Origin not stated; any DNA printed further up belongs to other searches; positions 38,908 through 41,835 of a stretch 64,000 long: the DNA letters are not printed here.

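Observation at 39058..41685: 18-haem c-type domain fused to a di-haem b-type membrane domain: an enlarged CbcL-type quinol oxidase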

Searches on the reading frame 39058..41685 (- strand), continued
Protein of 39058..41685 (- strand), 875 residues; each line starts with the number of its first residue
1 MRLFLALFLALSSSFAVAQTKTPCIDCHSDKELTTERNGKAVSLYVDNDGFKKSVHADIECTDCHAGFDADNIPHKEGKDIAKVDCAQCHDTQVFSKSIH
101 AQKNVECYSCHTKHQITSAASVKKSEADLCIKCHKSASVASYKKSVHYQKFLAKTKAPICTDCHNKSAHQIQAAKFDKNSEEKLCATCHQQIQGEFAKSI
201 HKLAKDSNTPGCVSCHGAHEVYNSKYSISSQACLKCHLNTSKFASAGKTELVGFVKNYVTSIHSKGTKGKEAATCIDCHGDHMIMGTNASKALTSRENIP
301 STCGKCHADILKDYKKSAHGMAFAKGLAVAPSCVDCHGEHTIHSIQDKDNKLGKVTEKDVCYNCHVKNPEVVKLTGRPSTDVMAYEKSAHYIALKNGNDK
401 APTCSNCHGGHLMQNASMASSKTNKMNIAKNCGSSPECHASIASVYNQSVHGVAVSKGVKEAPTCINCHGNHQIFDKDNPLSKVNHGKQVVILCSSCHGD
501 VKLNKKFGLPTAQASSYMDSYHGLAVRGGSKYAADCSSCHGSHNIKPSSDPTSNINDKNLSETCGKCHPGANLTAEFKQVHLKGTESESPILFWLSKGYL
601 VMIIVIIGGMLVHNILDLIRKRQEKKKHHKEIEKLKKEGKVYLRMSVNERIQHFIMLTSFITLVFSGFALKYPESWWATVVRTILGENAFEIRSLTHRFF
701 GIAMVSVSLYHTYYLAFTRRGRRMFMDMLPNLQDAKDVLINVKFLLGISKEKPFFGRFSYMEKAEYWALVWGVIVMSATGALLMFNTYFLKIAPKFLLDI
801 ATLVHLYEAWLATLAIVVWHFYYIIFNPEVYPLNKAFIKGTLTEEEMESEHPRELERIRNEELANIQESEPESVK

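Call 10: find_homologous_proteins(query=window:39058-41685:-, max_evalue=0.00001)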
Query window:39058-41685:- (875 aa): 3489 proteins with E <= 0.00001 among 8000 candidates; the best 120 are listed.
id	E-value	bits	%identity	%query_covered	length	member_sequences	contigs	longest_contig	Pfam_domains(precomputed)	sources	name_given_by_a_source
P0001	0.0e+0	1918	93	100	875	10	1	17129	PF09699.16,PF14537.12,PF22678.2,PF01292.27,PF03264.20,PF02085.22,PF14522.12,PF22113.2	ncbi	ncbi:MAG: cytochrome c3 family protein [Acidobacteriota bacterium]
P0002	0.0e+0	1543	75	97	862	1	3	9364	PF09699.16,PF14537.12,PF01292.27,PF02085.22,PF14522.12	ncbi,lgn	ncbi:MAG: cytochrome c3 family protein [Ignavibacteriales bacterium]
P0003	0.0e+0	1465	70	99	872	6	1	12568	PF09699.16,PF14537.12,PF01292.27,PF03264.20,PF02085.22,PF14522.12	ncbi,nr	ncbi:MAG: cytochrome c3 family protein [Bacteroidota bacterium]|nr:cytochrome c3 family protein [Bac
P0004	0.0e+0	1457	69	99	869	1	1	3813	PF09699.16,PF14537.12,PF22678.2,PF01292.27,PF02085.22,PF14522.12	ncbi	ncbi:MAG: cytochrome c3 family protein [Methanococcaceae archaeon]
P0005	0.0e+0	1400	67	99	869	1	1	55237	PF09699.16,PF14537.12,PF01292.27,PF02085.22,PF14522.12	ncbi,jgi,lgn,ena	ncbi:MAG: cytochrome b/b6 domain-containing protein [Ignavibacteria bacterium]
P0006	0.0e+0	1388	66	98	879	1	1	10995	PF09699.16,PF14537.12,PF22678.2,PF01292.27,PF03264.20,PF02085.22,PF14522.12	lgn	-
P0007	0.0e+0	1339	65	98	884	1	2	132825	PF09699.16,PF14537.12,PF01292.27,PF03264.20,PF02085.22,PF14522.12,PF22113.2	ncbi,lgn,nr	ncbi:MAG: cytochrome c3 family protein [Ignavibacteriales bacterium]|nr:cytochrome c3 family protein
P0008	0.0e+0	1336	64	98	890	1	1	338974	PF09699.16,PF14537.12,PF22678.2,PF01292.27,PF03264.20,PF02085.22,PF14522.12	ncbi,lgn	-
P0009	0.0e+0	1330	63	99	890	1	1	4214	PF14358.12,PF09699.16,PF14537.12,PF01292.27,PF03264.20,PF02085.22,PF14522.12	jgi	jgi:predicted CXXCH cytochrome family protein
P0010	0.0e+0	1327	65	96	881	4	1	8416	PF09699.16,PF14537.12,PF22678.2,PF01292.27,PF03264.20,PF14522.12,PF22113.2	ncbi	-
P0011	0.0e+0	1313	61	100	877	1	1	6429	PF09699.16,PF14537.12,PF22678.2,PF01292.27,PF03264.20,PF14522.12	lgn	-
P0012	0.0e+0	1313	62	99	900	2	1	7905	PF09699.16,PF14537.12,PF22678.2,PF01292.27,PF03264.20,PF02085.22,PF14522.12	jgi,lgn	-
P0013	0.0e+0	1312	62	98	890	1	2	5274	PF09699.16,PF14537.12,PF22678.2,PF01292.27,PF03264.20,PF02085.22,PF14522.12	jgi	-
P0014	0.0e+0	1311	61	100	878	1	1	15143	PF09699.16,PF14537.12,PF22678.2,PF01292.27,PF03264.20,PF02085.22,PF14522.12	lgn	-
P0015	0.0e+0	1296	61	99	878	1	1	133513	PF09699.16,PF14537.12,PF22678.2,PF01292.27,PF03264.20,PF02085.22,PF14522.12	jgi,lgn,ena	-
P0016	0.0e+0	1295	61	100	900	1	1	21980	PF09699.16,PF14537.12,PF01292.27,PF03264.20,PF14522.12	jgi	jgi:predicted CXXCH cytochrome family protein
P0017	0.0e+0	1273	60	98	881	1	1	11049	PF09699.16,PF14537.12,PF01292.27,PF03264.20,PF14522.12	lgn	-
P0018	0.0e+0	1270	61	99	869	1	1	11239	PF09699.16,PF14537.12,PF22678.2,PF01292.27,PF03264.20,PF02085.22,PF14522.12,PF22113.2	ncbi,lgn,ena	-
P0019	0.0e+0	1250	60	99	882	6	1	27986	PF09699.16,PF14537.12,PF01292.27,PF02085.22,PF00684.26,PF14522.12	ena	-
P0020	0.0e+0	1229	60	99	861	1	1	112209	PF09699.16,PF14537.12,PF22678.2,PF01292.27,PF03264.20,PF02085.22,PF14522.12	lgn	-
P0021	0.0e+0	1213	61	95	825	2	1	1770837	PF09699.16,PF14537.12,PF01292.27,PF03264.20,PF00684.26,PF14522.12,PF22113.2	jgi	jgi:formate dehydrogenase gamma subunit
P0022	0.0e+0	1209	60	98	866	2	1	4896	PF09699.16,PF14537.12,PF01292.27,PF03264.20,PF02085.22,PF14522.12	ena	-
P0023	0.0e+0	1152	56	99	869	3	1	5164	PF09699.16,PF14537.12,PF01292.27,PF02085.22,PF14522.12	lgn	-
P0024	0.0e+0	1148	57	98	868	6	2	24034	PF09699.16,PF14537.12,PF22678.2,PF01292.27,PF03264.20,PF02085.22,PF00684.26,PF14522.12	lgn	-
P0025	0.0e+0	1133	56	98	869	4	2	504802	PF09699.16,PF14537.12,PF22678.2,PF01292.27,PF03264.20,PF02085.22,PF00684.26,PF14522.12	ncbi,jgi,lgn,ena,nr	ncbi:MAG: cytochrome c3 family protein [Bacteroidetes bacterium]|nr:cytochrome c3 family protein [Ba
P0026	0.0e+0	1087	53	98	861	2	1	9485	PF09699.16,PF14537.12,PF01292.27,PF14522.12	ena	-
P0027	0.0e+0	1054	52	99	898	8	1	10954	PF09699.16,PF14537.12,PF01292.27,PF00684.26,PF14522.12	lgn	-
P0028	0.0e+0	1050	51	98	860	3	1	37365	PF09699.16,PF14537.12,PF22678.2,PF01292.27,PF03264.20,PF00684.26,PF14522.12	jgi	jgi:predicted CXXCH cytochrome family protein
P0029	0.0e+0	1037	51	100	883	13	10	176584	PF09699.16,PF14537.12,PF22678.2,PF01292.27,PF00684.26,PF14522.12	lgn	-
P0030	1.2e-295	1001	50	100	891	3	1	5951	PF09699.16,PF14537.12,PF01292.27,PF03264.20,PF14522.12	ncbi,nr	ncbi:MAG: cytochrome c3 family protein [Ignavibacteriaceae bacterium]|nr:cytochrome c3 family protei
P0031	2.8e-292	990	50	99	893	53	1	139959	PF09699.16,PF14537.12,PF22678.2,PF01292.27,PF03264.20,PF02085.22,PF00684.26,PF14522.12,PF22113.2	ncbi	-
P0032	1.8e-290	984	51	96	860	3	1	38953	PF09699.16,PF14537.12,PF01292.27,PF00684.26,PF14522.12,PF22113.2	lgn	-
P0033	8.1e-284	962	50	96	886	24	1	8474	PF09699.16,PF14537.12,PF01292.27,PF03264.20,PF02085.22,PF00684.26,PF14522.12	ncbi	-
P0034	1.2e-266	905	47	97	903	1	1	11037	PF09699.16,PF14537.12,PF01292.27,PF14522.12,PF22113.2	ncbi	-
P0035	1.1e-264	899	47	96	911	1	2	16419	PF09699.16,PF14537.12,PF01292.27,PF02085.22,PF00684.26,PF14522.12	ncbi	-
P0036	1.9e-264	898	46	98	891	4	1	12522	PF09699.16,PF14537.12,PF01292.27,PF14522.12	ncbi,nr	ncbi:MAG: cytochrome B [Chlorobi bacterium]|nr:cytochrome B [Chlorobiota bacterium]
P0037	1.4e-256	872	45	98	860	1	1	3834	PF09699.16,PF14537.12,PF22678.2,PF01292.27,PF02085.22,PF14522.12,PF22113.2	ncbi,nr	ncbi:MAG: cytochrome c3 family protein [Ignavibacteria bacterium]|nr:cytochrome c3 family protein [I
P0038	9.6e-255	866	45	96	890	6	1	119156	PF09699.16,PF14537.12,PF01292.27,PF14522.12,PF22113.2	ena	-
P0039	1.3e-254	865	53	80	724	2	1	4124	PF09699.16,PF14537.12,PF01292.27,PF14522.12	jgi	jgi:cytochrome b subunit of formate dehydrogenase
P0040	7.9e-252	856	46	97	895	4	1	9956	PF09699.16,PF14537.12,PF01292.27,PF14522.12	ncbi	-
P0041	3.8e-251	854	46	97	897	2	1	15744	PF09699.16,PF14537.12,PF01292.27,PF14522.12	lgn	-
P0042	1.6e-250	852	45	98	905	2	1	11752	PF09699.16,PF14537.12,PF01292.27,PF02085.22,PF14522.12,PF22113.2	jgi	jgi:formate dehydrogenase gamma subunit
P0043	2.7e-249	848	46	95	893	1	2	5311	PF09699.16,PF14537.12,PF22678.2,PF01292.27,PF03264.20,PF14522.12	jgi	-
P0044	9.2e-248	843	45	97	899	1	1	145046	PF09699.16,PF14537.12,PF01292.27,PF02085.22,PF14522.12,PF22113.2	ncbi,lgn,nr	ncbi:MAG: cytochrome c3 family protein [Bacteroidetes bacterium]|nr:cytochrome c3 family protein [Ba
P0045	1.6e-247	842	44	97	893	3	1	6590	PF09699.16,PF14537.12,PF01292.27,PF14522.12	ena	-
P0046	3.5e-247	841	44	100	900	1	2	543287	PF09699.16,PF14537.12,PF01292.27,PF14522.12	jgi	jgi:predicted CXXCH cytochrome family protein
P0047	4.3e-246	837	45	98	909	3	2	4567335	PF09699.16,PF14537.12,PF01292.27,PF14522.12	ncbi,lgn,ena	-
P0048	5.2e-246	837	47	95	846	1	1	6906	PF09699.16,PF14537.12,PF22678.2,PF01292.27,PF02085.22,PF14522.12,PF22113.2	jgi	jgi:cytochrome b subunit of formate dehydrogenase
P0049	1.9e-244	832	44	99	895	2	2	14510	PF09699.16,PF14537.12,PF01292.27,PF03264.20,PF14522.12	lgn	-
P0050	2.0e-244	832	45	98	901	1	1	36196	PF14358.12,PF09699.16,PF14537.12,PF01292.27,PF02085.22,PF14522.12,PF22113.2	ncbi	-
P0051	5.1e-244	830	45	96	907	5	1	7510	PF09699.16,PF14537.12,PF01292.27,PF14522.12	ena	-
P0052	7.5e-241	820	45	97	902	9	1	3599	PF09699.16,PF14537.12,PF01292.27,PF02085.22,PF00684.26,PF14522.12,PF22113.2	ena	-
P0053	7.7e-236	803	43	97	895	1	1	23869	PF09699.16,PF14537.12,PF22678.2,PF01292.27,PF02085.22,PF14522.12,PF22113.2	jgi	-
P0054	1.8e-235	802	44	98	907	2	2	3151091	PF09699.16,PF14537.12,PF01292.27,PF14522.12,PF22113.2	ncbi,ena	-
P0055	2.4e-234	798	43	98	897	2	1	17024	PF09699.16,PF14537.12,PF01292.27,PF14522.12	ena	-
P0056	2.9e-233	795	44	94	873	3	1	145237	PF09699.16,PF14537.12,PF01292.27,PF14522.12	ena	-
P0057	1.7e-228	779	49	73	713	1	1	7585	PF14358.12,PF09699.16,PF14537.12,PF22678.2,PF01292.27,PF03264.20,PF02085.22,PF14522.12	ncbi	-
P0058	9.2e-227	773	40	99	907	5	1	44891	PF14358.12,PF09699.16,PF14537.12,PF01292.27,PF14522.12,PF22113.2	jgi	jgi:cytochrome b subunit of formate dehydrogenase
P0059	1.1e-226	773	41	97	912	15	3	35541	PF09699.16,PF14537.12,PF01292.27,PF02085.22,PF00684.26,PF14522.12,PF22113.2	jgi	-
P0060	8.3e-226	770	47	75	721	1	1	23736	PF14358.12,PF09699.16,PF14537.12,PF01292.27,PF02085.22,PF14522.12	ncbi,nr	ncbi:MAG TPA: cytochrome b/b6 domain-containing protein [Acidobacteriota bacterium]|nr:cytochrome b/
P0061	7.7e-224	764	42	97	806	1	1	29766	PF14358.12,PF09699.16,PF14537.12,PF01292.27,PF14522.12,PF22113.2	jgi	jgi:cytochrome b subunit of formate dehydrogenase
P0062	9.8e-223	760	40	98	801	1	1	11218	PF09699.16,PF14537.12,PF22678.2,PF01292.27,PF02085.22,PF14522.12,PF22113.2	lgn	-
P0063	3.3e-222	758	48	68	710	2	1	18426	PF14358.12,PF09699.16,PF14537.12,PF22678.2,PF01292.27,PF00684.26,PF14522.12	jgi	jgi:cytochrome b subunit of formate dehydrogenase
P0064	3.7e-222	758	41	99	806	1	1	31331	PF14358.12,PF09699.16,PF14537.12,PF01292.27,PF02085.22,PF14522.12,PF22113.2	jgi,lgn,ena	-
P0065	1.0e-221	757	48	73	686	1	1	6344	PF09699.16,PF14537.12,PF01292.27,PF02085.22,PF14522.12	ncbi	-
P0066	1.6e-221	756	47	73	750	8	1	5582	PF14358.12,PF09699.16,PF14537.12,PF22678.2,PF01292.27,PF02085.22,PF14522.12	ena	-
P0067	1.1e-220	753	41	97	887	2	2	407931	PF09699.16,PF14537.12,PF01292.27,PF00684.26,PF14522.12,PF22113.2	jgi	jgi:cytochrome b subunit of formate dehydrogenase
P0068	1.3e-220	753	40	98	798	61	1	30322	PF09699.16,PF14537.12,PF01292.27,PF00684.26,PF14522.12,PF22113.2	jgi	jgi:formate dehydrogenase gamma subunit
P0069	1.7e-220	753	41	94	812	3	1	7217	PF09699.16,PF14537.12,PF22678.2,PF01292.27,PF02085.22,PF14522.12,PF22113.2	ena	-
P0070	5.4e-220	751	45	75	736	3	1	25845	PF14358.12,PF09699.16,PF14537.12,PF01292.27,PF14522.12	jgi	-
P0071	7.9e-220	750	41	99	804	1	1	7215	PF09699.16,PF14537.12,PF22678.2,PF01292.27,PF02085.22,PF14522.12,PF22113.2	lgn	-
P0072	3.3e-219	748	41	98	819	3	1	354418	PF09699.16,PF14537.12,PF22678.2,PF01292.27,PF00684.26,PF14522.12,PF22113.2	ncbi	-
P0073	3.6e-219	748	40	99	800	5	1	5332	PF09699.16,PF14537.12,PF13435.12,PF22678.2,PF01292.27,PF14522.12,PF22113.2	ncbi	-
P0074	5.0e-219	748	42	96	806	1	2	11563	PF14358.12,PF09699.16,PF14537.12,PF22678.2,PF01292.27,PF02085.22,PF14522.12,PF22113.2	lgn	-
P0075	5.8e-219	747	42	88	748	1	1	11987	PF14358.12,PF09699.16,PF14537.12,PF22678.2,PF01292.27,PF03264.20,PF02085.22,PF14522.12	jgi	jgi:formate dehydrogenase gamma subunit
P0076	7.1e-219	747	46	77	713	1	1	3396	PF14358.12,PF09699.16,PF14537.12,PF22678.2,PF01292.27,PF14522.12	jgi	jgi:cytochrome b subunit of formate dehydrogenase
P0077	1.3e-218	746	48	70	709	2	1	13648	PF14358.12,PF09699.16,PF14537.12,PF01292.27,PF14522.12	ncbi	-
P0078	5.4e-218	744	44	79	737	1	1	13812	PF09699.16,PF14537.12,PF22678.2,PF01292.27,PF03264.20,PF02085.22,PF14522.12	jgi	jgi:cytochrome b subunit of formate dehydrogenase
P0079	5.8e-218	744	46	76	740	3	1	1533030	PF09699.16,PF14537.12,PF01292.27,PF02085.22,PF14522.12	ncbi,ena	-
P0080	1.4e-217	743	46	74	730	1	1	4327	PF14358.12,PF09699.16,PF14537.12,PF01292.27,PF14522.12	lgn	-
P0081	1.7e-217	743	46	76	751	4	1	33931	PF09699.16,PF14537.12,PF22678.2,PF01292.27,PF03264.20,PF02085.22,PF14522.12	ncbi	-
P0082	1.9e-217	742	46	73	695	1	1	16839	PF14358.12,PF09699.16,PF14537.12,PF22678.2,PF01292.27,PF02085.22,PF00684.26,PF14522.12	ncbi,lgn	-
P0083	3.7e-217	741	41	98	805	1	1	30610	PF14358.12,PF09699.16,PF14537.12,PF01292.27,PF02085.22,PF14522.12,PF22113.2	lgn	-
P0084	3.0e-216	739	44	72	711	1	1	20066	PF14358.12,PF09699.16,PF14537.12,PF22678.2,PF01292.27,PF02085.22,PF14522.12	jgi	jgi:cytochrome b subunit of formate dehydrogenase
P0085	3.9e-216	738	40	98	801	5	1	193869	PF09699.16,PF14537.12,PF22678.2,PF01292.27,PF14522.12,PF22113.2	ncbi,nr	ncbi:MAG: cytochrome b/b6 domain-containing protein [Candidatus Kryptonium sp.]|nr:cytochrome b/b6 d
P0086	1.2e-215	737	39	100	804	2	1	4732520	PF14358.12,PF09699.16,PF14537.12,PF22678.2,PF01292.27,PF02085.22,PF00684.26,PF14522.12,PF22113.2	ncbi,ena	-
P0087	2.5e-215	735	45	75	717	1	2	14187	PF14358.12,PF09699.16,PF14537.12,PF01292.27,PF02085.22,PF14522.12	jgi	jgi:cytochrome b subunit of formate dehydrogenase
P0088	3.6e-215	735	40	98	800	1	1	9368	PF09699.16,PF14537.12,PF22678.2,PF01292.27,PF14522.12,PF22113.2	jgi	-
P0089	4.6e-215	735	44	78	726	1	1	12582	PF09699.16,PF14537.12,PF22678.2,PF01292.27,PF03264.20,PF14522.12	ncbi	-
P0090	7.7e-215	734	40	98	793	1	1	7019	PF09699.16,PF14537.12,PF22678.2,PF01292.27,PF02085.22,PF14522.12,PF22113.2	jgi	-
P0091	3.2e-214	732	47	70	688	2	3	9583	PF14358.12,PF09699.16,PF14537.12,PF22678.2,PF01292.27,PF14522.12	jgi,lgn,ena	jgi:cytochrome b subunit of formate dehydrogenase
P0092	1.1e-213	730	40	98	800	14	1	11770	PF09699.16,PF14537.12,PF22678.2,PF01292.27,PF14522.12,PF22113.2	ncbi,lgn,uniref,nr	ncbi:cytochrome c3 family protein [Candidatus Kryptobacter tengchongensis]|uniref:Formate dehydrogen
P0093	1.2e-213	730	47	70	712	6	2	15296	PF14358.12,PF09699.16,PF14537.12,PF01292.27,PF03264.20,PF14522.12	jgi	jgi:cytochrome b subunit of formate dehydrogenase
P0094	1.2e-213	730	39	97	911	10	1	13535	PF09699.16,PF14537.12,PF01292.27,PF02085.22,PF14522.12,PF22113.2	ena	-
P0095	3.1e-213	729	46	69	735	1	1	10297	PF09699.16,PF14537.12,PF01292.27,PF14522.12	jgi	jgi:cytochrome b subunit of formate dehydrogenase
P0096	3.8e-213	728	44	76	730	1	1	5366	PF09699.16,PF14537.12,PF01292.27,PF14522.12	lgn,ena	-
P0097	4.0e-213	728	45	76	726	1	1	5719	PF09699.16,PF14537.12,PF22678.2,PF01292.27,PF14522.12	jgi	jgi:cytochrome b subunit of formate dehydrogenase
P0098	1.3e-212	726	45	75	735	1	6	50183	PF09699.16,PF14537.12,PF01292.27,PF03264.20,PF02085.22,PF14522.12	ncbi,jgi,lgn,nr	ncbi:MAG: cytochrome B [Ignavibacteria bacterium]|nr:cytochrome B [Ignavibacteria bacterium]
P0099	2.1e-212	726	40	98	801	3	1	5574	PF09699.16,PF14537.12,PF22678.2,PF01292.27,PF03264.20,PF00684.26,PF14522.12,PF22113.2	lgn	-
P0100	4.9e-212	725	48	69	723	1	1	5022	PF14358.12,PF09699.16,PF14537.12,PF22678.2,PF01292.27,PF02085.22,PF14522.12,PF22113.2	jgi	jgi:cytochrome b subunit of formate dehydrogenase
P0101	6.0e-212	724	46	74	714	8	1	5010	PF09699.16,PF14537.12,PF01292.27,PF02085.22,PF14522.12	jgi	jgi:formate dehydrogenase gamma subunit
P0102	2.3e-211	722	44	76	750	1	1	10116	PF14358.12,PF09699.16,PF14537.12,PF01292.27,PF03264.20,PF02085.22,PF14522.12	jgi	-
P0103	4.1e-211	722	39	99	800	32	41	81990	PF09699.16,PF14537.12,PF22678.2,PF01292.27,PF00684.26,PF14522.12,PF22113.2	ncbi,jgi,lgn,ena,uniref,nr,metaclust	ncbi:formate dehydrogenase, gamma subunit [Candidatus Kryptonium thompsonii]|uniref:Formate dehydrog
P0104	7.5e-211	721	46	72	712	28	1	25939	PF09699.16,PF14537.12,PF01292.27,PF02085.22,PF14522.12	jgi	-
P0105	8.2e-211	720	44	75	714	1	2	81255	PF14358.12,PF09699.16,PF14537.12,PF01292.27,PF14522.12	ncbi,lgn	-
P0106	1.4e-210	720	47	75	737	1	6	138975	PF09699.16,PF14537.12,PF22678.2,PF01292.27,PF14522.12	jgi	jgi:cytochrome b subunit of formate dehydrogenase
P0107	2.3e-210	719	45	79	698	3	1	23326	PF14358.12,PF09699.16,PF14537.12,PF01292.27,PF00684.26,PF14522.12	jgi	jgi:cytochrome b subunit of formate dehydrogenase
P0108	2.8e-210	719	44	76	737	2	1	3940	PF14358.12,PF09699.16,PF14537.12,PF22678.2,PF01292.27,PF14522.12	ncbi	-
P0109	4.9e-210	718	40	97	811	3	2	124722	PF09699.16,PF14537.12,PF01292.27,PF02085.22,PF14522.12,PF22113.2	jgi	jgi:cytochrome b subunit of formate dehydrogenase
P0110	5.6e-210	718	43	80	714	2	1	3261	PF14358.12,PF09699.16,PF14537.12,PF01292.27,PF14522.12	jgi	-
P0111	8.9e-210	717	46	71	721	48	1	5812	PF09699.16,PF14537.12,PF01292.27,PF02085.22,PF14522.12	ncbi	-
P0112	9.3e-210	717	45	73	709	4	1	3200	PF09699.16,PF14537.12,PF22678.2,PF01292.27,PF14522.12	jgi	jgi:cytochrome b subunit of formate dehydrogenase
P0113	1.2e-209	717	46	74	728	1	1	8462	PF09699.16,PF14537.12,PF01292.27,PF02085.22,PF14522.12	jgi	jgi:cytochrome b subunit of formate dehydrogenase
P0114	1.3e-209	717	45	76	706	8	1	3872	PF14358.12,PF09699.16,PF14537.12,PF01292.27,PF02085.22,PF14522.12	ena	-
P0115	1.4e-209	716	48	69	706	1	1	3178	PF09699.16,PF14537.12,PF01292.27,PF02085.22,PF14522.12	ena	-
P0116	3.6e-209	715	46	74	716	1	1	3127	PF14358.12,PF09699.16,PF14537.12,PF22678.2,PF01292.27,PF02085.22,PF14522.12,PF22113.2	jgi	jgi:formate dehydrogenase gamma subunit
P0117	5.3e-209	715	46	75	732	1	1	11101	PF14358.12,PF09699.16,PF14537.12,PF01292.27,PF02085.22,PF14522.12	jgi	jgi:cytochrome b subunit of formate dehydrogenase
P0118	5.5e-209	714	47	66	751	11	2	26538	PF09699.16,PF14537.12,PF01292.27,PF02085.22,PF14522.12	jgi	jgi:cytochrome b subunit of formate dehydrogenase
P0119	7.5e-209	714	43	81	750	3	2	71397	PF09699.16,PF14537.12,PF22678.2,PF01292.27,PF03264.20,PF14522.12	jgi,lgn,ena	-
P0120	1.0e-208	714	43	78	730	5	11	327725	PF09699.16,PF14537.12,PF22678.2,PF01292.27,PF14522.12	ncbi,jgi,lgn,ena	ncbi:MAG: cytochrome b/b6 domain-containing protein [Bacteroidota bacterium]|jgi:cytochrome b subuni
